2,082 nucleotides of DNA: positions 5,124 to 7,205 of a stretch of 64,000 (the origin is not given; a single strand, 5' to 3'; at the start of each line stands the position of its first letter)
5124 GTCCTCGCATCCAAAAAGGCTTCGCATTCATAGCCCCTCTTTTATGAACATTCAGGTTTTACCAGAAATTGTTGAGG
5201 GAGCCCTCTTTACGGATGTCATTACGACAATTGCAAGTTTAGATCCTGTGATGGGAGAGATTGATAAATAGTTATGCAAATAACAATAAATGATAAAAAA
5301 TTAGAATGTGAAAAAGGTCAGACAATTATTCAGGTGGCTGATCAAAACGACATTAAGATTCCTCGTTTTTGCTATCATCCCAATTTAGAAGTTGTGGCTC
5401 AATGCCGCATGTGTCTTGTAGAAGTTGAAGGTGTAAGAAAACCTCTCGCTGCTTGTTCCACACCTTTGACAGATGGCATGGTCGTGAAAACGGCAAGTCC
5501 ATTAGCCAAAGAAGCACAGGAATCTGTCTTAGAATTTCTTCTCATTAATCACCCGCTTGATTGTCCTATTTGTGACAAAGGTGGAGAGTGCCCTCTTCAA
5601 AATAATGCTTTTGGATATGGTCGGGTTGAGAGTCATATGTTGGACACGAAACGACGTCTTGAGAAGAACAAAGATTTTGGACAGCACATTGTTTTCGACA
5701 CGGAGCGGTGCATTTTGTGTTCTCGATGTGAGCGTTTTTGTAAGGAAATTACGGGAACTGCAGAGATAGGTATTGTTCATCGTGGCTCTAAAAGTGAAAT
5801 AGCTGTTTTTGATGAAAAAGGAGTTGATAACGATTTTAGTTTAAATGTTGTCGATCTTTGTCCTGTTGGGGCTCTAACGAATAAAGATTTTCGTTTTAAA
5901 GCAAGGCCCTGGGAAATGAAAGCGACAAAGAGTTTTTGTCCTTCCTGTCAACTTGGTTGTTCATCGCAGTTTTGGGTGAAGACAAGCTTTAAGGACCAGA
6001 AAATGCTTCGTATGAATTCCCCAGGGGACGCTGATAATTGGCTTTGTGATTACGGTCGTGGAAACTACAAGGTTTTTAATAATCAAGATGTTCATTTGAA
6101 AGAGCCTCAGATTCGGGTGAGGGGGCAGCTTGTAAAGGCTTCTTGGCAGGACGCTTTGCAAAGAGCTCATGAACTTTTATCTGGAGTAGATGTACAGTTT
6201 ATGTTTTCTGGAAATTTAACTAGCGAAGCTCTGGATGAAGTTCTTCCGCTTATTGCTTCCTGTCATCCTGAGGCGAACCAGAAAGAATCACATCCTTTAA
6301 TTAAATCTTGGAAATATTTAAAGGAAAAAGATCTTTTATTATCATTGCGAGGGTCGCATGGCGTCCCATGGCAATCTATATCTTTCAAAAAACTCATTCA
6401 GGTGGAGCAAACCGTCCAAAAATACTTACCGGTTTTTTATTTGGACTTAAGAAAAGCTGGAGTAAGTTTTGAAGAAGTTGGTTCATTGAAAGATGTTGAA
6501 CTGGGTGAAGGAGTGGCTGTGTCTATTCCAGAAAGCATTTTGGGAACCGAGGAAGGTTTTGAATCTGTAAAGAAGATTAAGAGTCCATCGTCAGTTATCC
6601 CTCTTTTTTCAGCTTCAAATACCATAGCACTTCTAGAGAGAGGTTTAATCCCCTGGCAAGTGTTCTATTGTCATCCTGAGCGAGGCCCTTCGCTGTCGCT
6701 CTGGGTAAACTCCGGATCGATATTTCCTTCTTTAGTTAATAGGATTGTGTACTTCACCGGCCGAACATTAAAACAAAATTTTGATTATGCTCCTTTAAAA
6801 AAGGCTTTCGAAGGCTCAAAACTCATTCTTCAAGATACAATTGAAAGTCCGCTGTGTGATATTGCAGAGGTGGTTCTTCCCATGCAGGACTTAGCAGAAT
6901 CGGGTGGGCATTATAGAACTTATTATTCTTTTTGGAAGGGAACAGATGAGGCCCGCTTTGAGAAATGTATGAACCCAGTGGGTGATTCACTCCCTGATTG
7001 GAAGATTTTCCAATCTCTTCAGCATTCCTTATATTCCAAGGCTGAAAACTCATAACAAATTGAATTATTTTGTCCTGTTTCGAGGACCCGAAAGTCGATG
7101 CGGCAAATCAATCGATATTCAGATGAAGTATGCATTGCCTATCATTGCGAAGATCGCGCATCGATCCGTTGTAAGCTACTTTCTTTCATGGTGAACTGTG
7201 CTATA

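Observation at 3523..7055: Orphan complex-I-like module: NuoB-NuoD fusion lacking NuoC, directly followed by a NuoG-like Fe-S protein, with no nuoA/C/E/F/H nearby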

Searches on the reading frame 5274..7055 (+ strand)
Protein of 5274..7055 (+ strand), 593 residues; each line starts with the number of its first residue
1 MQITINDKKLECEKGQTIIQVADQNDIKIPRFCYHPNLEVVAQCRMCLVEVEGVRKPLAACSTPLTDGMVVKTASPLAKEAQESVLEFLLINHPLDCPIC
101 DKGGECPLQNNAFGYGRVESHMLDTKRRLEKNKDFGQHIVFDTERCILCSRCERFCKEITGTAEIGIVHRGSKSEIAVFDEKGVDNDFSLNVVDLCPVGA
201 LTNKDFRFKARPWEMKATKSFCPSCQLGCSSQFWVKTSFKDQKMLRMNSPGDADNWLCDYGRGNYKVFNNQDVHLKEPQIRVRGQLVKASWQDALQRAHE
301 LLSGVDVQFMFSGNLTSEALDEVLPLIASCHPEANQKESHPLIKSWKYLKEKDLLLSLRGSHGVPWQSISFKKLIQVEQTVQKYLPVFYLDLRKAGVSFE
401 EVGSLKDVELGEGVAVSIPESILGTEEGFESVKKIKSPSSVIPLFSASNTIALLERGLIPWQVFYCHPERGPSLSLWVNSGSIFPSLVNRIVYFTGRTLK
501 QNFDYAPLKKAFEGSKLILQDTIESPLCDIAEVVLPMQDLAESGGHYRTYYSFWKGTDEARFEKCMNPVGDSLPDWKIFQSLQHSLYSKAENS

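Call 6: search_protein_families(library=pfam, proteins=[window:5274-7055:+], max_evalue=0.01)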
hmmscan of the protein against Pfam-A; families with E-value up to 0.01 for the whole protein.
window:5274-7055:+ (593 aa): 9 families
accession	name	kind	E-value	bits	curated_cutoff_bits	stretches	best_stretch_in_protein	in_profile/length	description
PF22117.2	Fer4_Nqo3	-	7e-24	84.2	27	1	136-202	1-67/67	NADH-quinone oxidoreductase subunit 3, ferredoxin-like domain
PF13510.11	Fer2_4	-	3.9e-20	72.1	22.8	1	2-75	5-81/82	2Fe-2S iron-sulfur cluster binding domain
PF10588.14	NADH-G_4Fe-4S_3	-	3.6e-15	55.6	27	1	83-120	2-39/40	NADH-ubiquinone oxidoreductase-G iron-sulfur binding region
PF00111.32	Fer2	-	4e-07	30.3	21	1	4-53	2-49/77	2Fe-2S iron-sulfur cluster binding domain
PF00384.28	Molybdopterin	-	7.1e-06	25.7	24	0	275-303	2-31/353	Molybdopterin oxidoreductase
PF00037.32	Fer4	-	0.00026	21.1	21.1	1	139-156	1-18/24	4Fe-4S binding domain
PF12797.12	Fer4_2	-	0.001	19.3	24.5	1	138-157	2-21/22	4Fe-4S binding domain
PF04879.21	Molybdop_Fe4S4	-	0.0015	18.9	22.7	1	215-247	1-29/55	Molybdopterin oxidoreductase Fe4S4 domain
PF12837.12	Fer4_6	-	0.0019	18.5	25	1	139-158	2-21/24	4Fe-4S binding domain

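Call 7: search_protein_families(library=ncbifam, proteins=[window:5274-7055:+], max_evalue=0.01)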
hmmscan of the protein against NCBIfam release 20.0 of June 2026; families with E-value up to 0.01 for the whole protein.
window:5274-7055:+ (593 aa): 14 families
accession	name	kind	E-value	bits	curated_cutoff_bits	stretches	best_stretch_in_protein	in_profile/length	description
TIGR01973.1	NuoG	equivalog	1.6e-113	380.7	470.05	1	3-319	1-318/606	NADH-quinone oxidoreductase subunit NuoG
NF005895.0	PRK07860.1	equivalog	5.2e-104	348.9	802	1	2-316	19-336/811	NADH-quinone oxidoreductase subunit G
NF006305.0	PRK08493.1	equivalog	3.1e-51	174.4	591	2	1-188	2-185/819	NADH-quinone oxidoreductase subunit G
NF040763.1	FeFe_hydrog_A6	exception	1.7e-49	168.7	765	1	2-205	2-209/571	NADH-dependent [FeFe] hydrogenase, group A6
NF005745.0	PRK07569.1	equivalog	7.9e-39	133.4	333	1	3-204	6-210/238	bidirectional hydrogenase complex protein HoxU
NF040762.1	Hydr_FeFe_Clost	exception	1.2e-33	116.7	900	1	2-205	2-208/572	ferredoxin hydrogenase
NF009454.0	PRK12814.1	equivalog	1.6e-20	73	916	1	2-97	5-100/657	putative NADPH-dependent glutamate synthase small subunit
TIGR01591.1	Fdh-alpha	equivalog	3.6e-10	38.6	666.25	1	221-304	2-83/672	formate dehydrogenase subunit alpha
TIGR02512.1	FeFe_hydrog_A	subfamily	4.4e-07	29.1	405.95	1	139-206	2-72/375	[FeFe] hydrogenase, group A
NF047855.1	AssmNtatRedNasC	equivalog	9.1e-05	20.9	1100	1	207-302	9-105/708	assimilatory nitrate reductase catalytic subunit NasC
NF041323.1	Nitr_red_NasA_Halo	equivalog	0.00072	18.2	1000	0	261-303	38-80/673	assimilatory nitrate reductase NasA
TIGR02693.1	arsenite_ox_L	equivalog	0.0013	16.8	359.05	0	270-303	112-144/806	arsenate reductase (azurin) large subunit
NF042909.1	FMH_DH_FwdF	exception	0.0015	17.7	375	1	122-296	156-333/336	tungsten-dependent formylmethanofuran dehydrogenase subunit FwdF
TIGR03129.1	one_C_dehyd_B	equivalog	0.004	15.7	327.8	1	258-319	30-91/421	formylmethanofuran dehydrogenase subunit B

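Call 34: find_homologous_proteins(query=window:5274-7052:+, max_evalue=1e-10)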
Query window:5274-7052:+ (593 aa): 8000 proteins with E <= 1e-10 among 8000 candidates; the best 120 are listed.
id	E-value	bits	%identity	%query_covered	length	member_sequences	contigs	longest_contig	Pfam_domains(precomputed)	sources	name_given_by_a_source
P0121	0.0e+0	1387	100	100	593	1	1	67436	PF13510.12,PF10588.15,PF00384.28,PF00111.33,PF22117.3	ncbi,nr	ncbi:MAG: (2Fe-2S)-binding protein [Deltaproteobacteria bacterium]|nr:(2Fe-2S)-binding protein [Delt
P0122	1.9e-234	798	61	98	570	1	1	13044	PF13510.12,PF10588.15,PF00384.28,PF00111.33,PF22117.3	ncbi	-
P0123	1.1e-229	782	61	98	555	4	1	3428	PF13510.12,PF10588.15,PF00384.28,PF00111.33,PF22117.3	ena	-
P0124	2.5e-228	778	61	98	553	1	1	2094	PF13510.12,PF10588.15,PF00384.28,PF00111.33,PF22117.3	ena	-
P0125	1.1e-227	775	60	98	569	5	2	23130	PF13510.12,PF10588.15,PF00384.28,PF00111.33,PF22117.3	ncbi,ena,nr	ncbi:MAG TPA: 2Fe-2S iron-sulfur cluster-binding protein [Bdellovibrionota bacterium]|nr:2Fe-2S iron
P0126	5.8e-91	324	48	53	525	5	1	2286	PF13510.12,PF22151.3,PF10588.15,PF00384.28,PF00111.33,PF22117.3,PF04879.22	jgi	jgi:NADH-quinone oxidoreductase subunit G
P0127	2.9e-90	322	48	53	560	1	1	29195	PF13510.12,PF22151.3,PF10588.15,PF00384.28,PF00111.33,PF22117.3,PF04879.22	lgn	-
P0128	6.3e-90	320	32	98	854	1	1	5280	PF13510.12,PF22151.3,PF10588.15,PF00384.28,PF00111.33,PF01568.28,PF22117.3,PF04879.22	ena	-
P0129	8.9e-90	320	49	51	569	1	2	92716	PF13510.12,PF22151.3,PF10588.15,PF00384.28,PF00111.33,PF22117.3,PF04879.22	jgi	-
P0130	2.1e-89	319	49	50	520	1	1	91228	PF13510.12,PF22151.3,PF10588.15,PF00384.28,PF00111.33,PF22117.3,PF04879.22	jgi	jgi:NADH-quinone oxidoreductase subunit G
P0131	1.5e-88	316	49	50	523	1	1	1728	PF13510.12,PF22151.3,PF10588.15,PF00384.28,PF00111.33,PF22117.3,PF04879.22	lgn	-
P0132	1.8e-88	316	47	51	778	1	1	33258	PF13510.12,PF22151.3,PF10588.15,PF00384.28,PF00111.33,PF22117.3,PF04879.22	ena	-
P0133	3.2e-88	315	33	99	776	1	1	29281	PF13510.12,PF22151.3,PF10588.15,PF00384.28,PF22117.3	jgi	-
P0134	3.4e-88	315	46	51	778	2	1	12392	PF13510.12,PF22151.3,PF10588.15,PF00384.28,PF00111.33,PF22117.3,PF04879.22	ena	-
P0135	4.8e-88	314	47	51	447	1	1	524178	PF13510.12,PF22151.3,PF10588.15,PF00384.28,PF00111.33,PF22117.3,PF04879.22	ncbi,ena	-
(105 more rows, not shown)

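Call 35: search_solved_structures(query=window:5274-7052:+, max_evalue=0.001, show_alignments=1)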
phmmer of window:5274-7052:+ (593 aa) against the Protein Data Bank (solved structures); distinct sequences matched with E-value up to 0.001: 74 (the best 60 are shown).
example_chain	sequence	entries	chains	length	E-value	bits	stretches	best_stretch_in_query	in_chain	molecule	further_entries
9f5x_C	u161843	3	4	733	8.6e-80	272.1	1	2-303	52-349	NADH:ubiquinone oxidoreductase 78 kDa subunit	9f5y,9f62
8e9g_G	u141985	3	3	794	1.5e-75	258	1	2-299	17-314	NADH-quinone oxidoreductase subunit G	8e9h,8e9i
7ar7_G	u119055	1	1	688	1.9e-72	247.8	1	6-304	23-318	NADH dehydrogenase [ubiquinone] iron-sulfur protein 1, mitochondrial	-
7zm7_A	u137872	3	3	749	2.3e-72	247.5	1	2-304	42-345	NADH-ubiquinone oxidoreductase-like protein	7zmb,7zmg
7a23_C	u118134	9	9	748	2.5e-72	247.4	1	6-304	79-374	75kDa | NADH dehydrogenase [ubiquinone] iron-sulfur protein 1, mitochondrial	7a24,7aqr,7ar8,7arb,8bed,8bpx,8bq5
7arc_G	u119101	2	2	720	1.2e-71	245.2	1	1-304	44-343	75 kDa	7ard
6x89_S1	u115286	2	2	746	1.2e-70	241.9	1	6-300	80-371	NADH dehydrogenase [ubiquinone] iron-sulfur protein 1, mitochondrial | NDUS1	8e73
6gcs_A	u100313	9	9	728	6.2e-70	239.5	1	2-297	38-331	75-KDA PROTEIN (NUAM) | Subunit NUAM of NADH:Ubiquinone Oxidoreductase (Complex I) | NADH-ubiquinone oxidoreductase 78 kDa subunit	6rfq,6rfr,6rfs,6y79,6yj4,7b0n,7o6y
5xtb_M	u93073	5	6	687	2.6e-69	237.5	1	3-324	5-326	NADH-ubiquinone oxidoreductase 75 kDa subunit, mitochondrial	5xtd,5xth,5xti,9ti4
9cwt_M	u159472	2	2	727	3.1e-69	237.2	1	3-324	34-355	NADH-ubiquinone oxidoreductase 75 kDa subunit, mitochondrial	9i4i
7ak5_G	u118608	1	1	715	1.2e-68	235.3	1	3-320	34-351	NADH-ubiquinone oxidoreductase 75 kDa subunit, mitochondrial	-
8uca_S1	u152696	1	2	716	1.2e-68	235.3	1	3-320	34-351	NADH-ubiquinone oxidoreductase 75 kDa subunit, mitochondrial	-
6g2j_G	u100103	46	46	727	1.3e-68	235.2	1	3-320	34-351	NADH-ubiquinone oxidoreductase 75 kDa subunit, mitochondrial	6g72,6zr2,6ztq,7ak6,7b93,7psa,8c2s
9w2u_G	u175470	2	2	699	1.3e-68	235.1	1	3-324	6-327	NADH-ubiquinone oxidoreductase 75 kDa subunit, mitochondrial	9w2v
5o31_G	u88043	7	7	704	1.3e-68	235.1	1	3-324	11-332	NADH-ubiquinone oxidoreductase 75 kDa subunit, mitochondrial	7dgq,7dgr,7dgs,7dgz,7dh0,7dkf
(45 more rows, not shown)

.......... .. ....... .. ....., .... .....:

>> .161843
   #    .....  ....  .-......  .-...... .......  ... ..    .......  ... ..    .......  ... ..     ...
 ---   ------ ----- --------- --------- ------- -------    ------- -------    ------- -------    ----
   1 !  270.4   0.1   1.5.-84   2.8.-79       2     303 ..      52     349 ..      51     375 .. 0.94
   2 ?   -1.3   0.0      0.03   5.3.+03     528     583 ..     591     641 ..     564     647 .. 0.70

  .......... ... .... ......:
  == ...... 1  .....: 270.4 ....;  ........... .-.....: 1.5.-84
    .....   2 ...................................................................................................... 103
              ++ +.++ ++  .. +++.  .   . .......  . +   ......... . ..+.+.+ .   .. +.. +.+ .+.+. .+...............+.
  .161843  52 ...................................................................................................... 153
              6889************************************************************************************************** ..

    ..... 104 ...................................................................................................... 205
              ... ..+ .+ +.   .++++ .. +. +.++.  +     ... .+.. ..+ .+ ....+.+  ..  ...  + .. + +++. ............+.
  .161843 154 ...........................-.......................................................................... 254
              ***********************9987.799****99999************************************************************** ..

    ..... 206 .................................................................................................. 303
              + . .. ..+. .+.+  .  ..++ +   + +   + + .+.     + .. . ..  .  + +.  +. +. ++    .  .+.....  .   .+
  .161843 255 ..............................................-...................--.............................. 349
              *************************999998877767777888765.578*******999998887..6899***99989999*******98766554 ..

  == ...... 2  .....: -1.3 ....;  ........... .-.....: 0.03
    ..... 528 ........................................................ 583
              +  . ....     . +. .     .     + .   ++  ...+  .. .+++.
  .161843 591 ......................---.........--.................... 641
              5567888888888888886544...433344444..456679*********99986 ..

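Call 62: predict_structure(alignment_id=A1)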
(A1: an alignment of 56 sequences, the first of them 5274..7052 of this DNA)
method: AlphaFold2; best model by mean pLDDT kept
length: 593 residues; sequences in the alignment: 56
mean_pLDDT: 87.0   pTM: 0.86
mean pLDDT of the five models: 87.0, 86.7, 85.0, 84.3, 83.4
residues with pLDDT >= 90: 385; 70-90: 123; 50-70: 62; < 50: 23
segments of 3 or more residues with pLDDT < 50: 359-364, 466-477, 479-481
pLDDT, mean of each block of 10 residues (from residue 1): 98 96 94 89 91 97 97 96 83 60 59 56 68 91 88 93 91 86 91 90 88 92 93 89 91 80 91 95 98 97 90 95 92 70 95 79 57 95 92 93 92 94 93 92 94 93 56 45 68 90 87 95 96 97 96 91 95 97 84 54
secondary structure, 60 per line:
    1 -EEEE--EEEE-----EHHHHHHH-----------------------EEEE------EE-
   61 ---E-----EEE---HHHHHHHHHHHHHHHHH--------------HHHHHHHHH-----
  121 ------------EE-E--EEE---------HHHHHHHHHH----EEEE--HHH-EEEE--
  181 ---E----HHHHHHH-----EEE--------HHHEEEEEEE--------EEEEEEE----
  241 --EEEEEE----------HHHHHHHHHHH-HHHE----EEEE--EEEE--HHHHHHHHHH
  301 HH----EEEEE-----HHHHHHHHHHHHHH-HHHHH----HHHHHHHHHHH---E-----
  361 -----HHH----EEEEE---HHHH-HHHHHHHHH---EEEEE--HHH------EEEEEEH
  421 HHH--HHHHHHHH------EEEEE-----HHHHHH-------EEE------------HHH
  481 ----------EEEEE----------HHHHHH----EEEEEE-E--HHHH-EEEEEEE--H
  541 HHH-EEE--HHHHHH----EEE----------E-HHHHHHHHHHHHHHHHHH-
elements in order: E2-5 E8-11 H18-24 E48-51 E70-72 H76-92 H107-115 E139-141 H151-160 E165-168 E175-178 H189-195 E201-203 E215-221 E230-236 E243-248 H259-269 E279-282 E285-288 H291-302 E307-311 H317-330 H332-336 H341-351 E373-377 H381-384 H386-394 E398-402 E414-419 H420-423 H426-433 E440-444 H450-455 E463-465 E491-495 H506-511 E516-521 H526-529 E531-537 H540-543 E545-547 H550-555 E560-562 H575-592

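Call 64: fold_search(model_id=the predicted structure, library=pdb)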
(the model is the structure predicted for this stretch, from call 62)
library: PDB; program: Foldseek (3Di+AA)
matches with E <= 10: 1055; with E <= 0.001: 219
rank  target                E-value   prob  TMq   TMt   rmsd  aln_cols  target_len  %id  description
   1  9f5x_C                2.9e-41  1.00  0.72  0.63   8.1       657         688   29  Structure of the Chlamydomonas reinhardtii respiratory supercomplex I1 III2 IV2 (released 2025-03-12)
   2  7aqr_G                4.2e-41  1.00  0.77  0.67   5.0       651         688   25  Cryo-EM structure of Arabidopsis thaliana Complex-I (peripheral arm) (released 2021-12-08)
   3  8e9h_G                1.4e-40  1.00  0.77  0.60   5.9       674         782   25  Mycobacterial respiratory complex I, fully-inserted quinone (released 2022-10-12)
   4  8e9g_G                2.4e-40  1.00  0.77  0.60   6.0       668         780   26  Mycobacterial respiratory complex I with both quinone positions modelled (released 2022-10-12)
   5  7arc_G                6.7e-40  1.00  0.74  0.65   6.9       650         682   26  Cryo-EM structure of Polytomella Complex-I (peripheral arm) (released 2021-12-08)
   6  7v2c_M                8.4e-40  1.00  0.76  0.66   6.0       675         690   24  Active state complex I from Q10 dataset (released 2022-03-02)
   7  8bed_G                9.9e-40  1.00  0.77  0.67   5.0       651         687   24  Cryo-EM structure of the Arabidopsis thaliana I+III2 supercomplex (CI peripheral tip) (released 2023-01-11)
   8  9buh_G                1.4e-39  1.00  0.75  0.66   5.8       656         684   25  Cryo-EM structure of respiratory supercomplex I III IV (released 2025-05-21)
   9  7qsm_G                1.5e-39  1.00  0.75  0.65   6.0       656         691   26  Bovine complex I in lipid nanodisc, Deactive-ligand (composite) (released 2022-05-25)
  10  7o6y_A                2.1e-39  1.00  0.75  0.65   5.9       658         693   25  Cryo-EM structure of respiratory complex I under turnover (released 2021-11-10)
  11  9g83_G                2.4e-39  1.00  0.75  0.67   6.4       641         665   26  Respiratory supercomplex CI1-CIII2-CIV2-(cbb3)1 from alphaproteobacterium (released 2026-02-04)
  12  8q45_G                2.6e-39  1.00  0.77  0.66   5.3       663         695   26  Inward-facing, closed proteoliposome complex I at 2.7 A. Initially purified in LMNG. (released 2024-06-05)
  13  8zp8_S1               3.2e-39  1.00  0.75  0.65   5.9       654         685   25  Respirasome open state 1 in presence of metformin(SC-MetO1) (released 2025-12-17)
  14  9smi_G                3.4e-39  1.00  0.75  0.65   5.9       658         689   25  Reduced bovine complex I in lipid nanodisc, NADH-deactive (released 2026-03-18)
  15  8zo8_S1               5.4e-39  1.00  0.74  0.65   6.5       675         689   24  Respirasome open state 3 in presence of metformin (SC-MetO3) (released 2025-11-19)
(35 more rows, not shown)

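Call 67: list_cluster_members(proteins=[P0121, P0004, P0001, P0022, P0054, P0072, P0080, P0091, P0125, P0108])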
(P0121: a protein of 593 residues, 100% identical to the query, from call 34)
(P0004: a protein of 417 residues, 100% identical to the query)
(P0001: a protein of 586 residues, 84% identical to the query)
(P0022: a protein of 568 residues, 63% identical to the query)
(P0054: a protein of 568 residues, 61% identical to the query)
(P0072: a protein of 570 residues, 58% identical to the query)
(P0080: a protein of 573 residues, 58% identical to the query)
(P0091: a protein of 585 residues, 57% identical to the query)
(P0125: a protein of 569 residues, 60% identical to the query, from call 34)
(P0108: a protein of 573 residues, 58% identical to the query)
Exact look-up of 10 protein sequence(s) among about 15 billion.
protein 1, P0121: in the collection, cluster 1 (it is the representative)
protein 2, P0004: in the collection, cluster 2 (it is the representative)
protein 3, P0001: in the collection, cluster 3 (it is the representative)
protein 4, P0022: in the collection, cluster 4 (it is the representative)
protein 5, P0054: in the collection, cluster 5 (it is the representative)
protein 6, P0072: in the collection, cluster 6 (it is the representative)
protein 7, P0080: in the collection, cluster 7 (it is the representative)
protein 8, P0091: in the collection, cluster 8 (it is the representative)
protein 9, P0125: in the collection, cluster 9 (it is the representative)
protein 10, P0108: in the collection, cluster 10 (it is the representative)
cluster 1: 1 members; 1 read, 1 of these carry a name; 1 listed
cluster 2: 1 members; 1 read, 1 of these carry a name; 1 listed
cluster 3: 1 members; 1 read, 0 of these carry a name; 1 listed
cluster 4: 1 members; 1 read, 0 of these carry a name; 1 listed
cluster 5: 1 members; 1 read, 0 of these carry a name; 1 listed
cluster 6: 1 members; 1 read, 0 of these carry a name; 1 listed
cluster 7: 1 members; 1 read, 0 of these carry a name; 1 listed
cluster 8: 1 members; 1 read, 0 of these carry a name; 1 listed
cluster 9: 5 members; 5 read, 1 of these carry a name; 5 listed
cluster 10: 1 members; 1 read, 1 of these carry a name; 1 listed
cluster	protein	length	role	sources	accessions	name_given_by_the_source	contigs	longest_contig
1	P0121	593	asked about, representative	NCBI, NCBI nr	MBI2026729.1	MAG: (2Fe-2S)-binding protein [Deltaproteobacteria bacterium] | (2Fe-2S)-binding protein [Deltaproteobacteria bacterium]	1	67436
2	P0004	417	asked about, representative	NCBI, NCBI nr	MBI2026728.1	MAG: NADH dehydrogenase (quinone) subunit D [Deltaproteobacteria bacterium] | NADH dehydrogenase (quinone) subunit D [Deltaproteobacteria bacterium]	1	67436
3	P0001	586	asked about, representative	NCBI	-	-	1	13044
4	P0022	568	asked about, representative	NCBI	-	-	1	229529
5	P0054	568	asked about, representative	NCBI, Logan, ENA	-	-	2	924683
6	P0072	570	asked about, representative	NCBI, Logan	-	-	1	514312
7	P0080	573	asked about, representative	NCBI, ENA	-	-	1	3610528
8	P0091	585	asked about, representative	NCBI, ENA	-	-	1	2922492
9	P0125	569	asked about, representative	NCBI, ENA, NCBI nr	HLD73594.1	MAG TPA: 2Fe-2S iron-sulfur cluster-binding protein [Bdellovibrionota bacterium] | 2Fe-2S iron-sulfur cluster-binding protein [Bdellovibrionota bacterium]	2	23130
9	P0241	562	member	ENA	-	-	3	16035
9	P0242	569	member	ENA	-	-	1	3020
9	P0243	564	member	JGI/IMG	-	-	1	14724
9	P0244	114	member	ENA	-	-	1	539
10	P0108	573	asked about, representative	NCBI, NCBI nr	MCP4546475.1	MAG: NADH dehydrogenase (quinone) subunit D [bacterium] | NADH dehydrogenase (quinone) subunit D [bacterium]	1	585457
